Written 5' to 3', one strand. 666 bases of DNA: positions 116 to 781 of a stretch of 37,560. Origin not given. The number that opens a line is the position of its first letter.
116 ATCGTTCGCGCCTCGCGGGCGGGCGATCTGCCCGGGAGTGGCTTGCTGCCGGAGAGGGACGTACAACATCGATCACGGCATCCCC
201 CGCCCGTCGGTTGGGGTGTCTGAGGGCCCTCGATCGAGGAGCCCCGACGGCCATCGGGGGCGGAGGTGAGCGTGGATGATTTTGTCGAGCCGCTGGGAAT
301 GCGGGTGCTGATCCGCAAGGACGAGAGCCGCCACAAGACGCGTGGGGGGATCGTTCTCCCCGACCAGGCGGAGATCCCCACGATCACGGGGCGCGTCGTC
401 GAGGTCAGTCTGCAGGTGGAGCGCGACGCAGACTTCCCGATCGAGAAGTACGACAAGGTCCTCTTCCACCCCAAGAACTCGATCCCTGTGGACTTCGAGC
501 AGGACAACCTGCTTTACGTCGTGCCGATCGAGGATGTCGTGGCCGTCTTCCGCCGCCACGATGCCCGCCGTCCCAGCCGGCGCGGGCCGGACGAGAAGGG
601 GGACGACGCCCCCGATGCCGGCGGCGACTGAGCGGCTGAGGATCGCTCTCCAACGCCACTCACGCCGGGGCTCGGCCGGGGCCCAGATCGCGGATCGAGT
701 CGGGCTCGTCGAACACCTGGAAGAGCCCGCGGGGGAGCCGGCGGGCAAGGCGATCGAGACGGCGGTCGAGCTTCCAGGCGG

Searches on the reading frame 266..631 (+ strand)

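Call 49: search_protein_families(library=pfam, proteins=[window:266-631:+], max_evalue=0.001)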
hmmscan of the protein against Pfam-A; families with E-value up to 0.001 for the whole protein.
window:266-631:+ (121 aa): 1 family
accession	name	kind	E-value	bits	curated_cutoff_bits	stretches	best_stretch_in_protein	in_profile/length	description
PF00166.26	Cpn10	-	7.6e-17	61.6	21.1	1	7-95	2-93/93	Chaperonin 10 Kd subunit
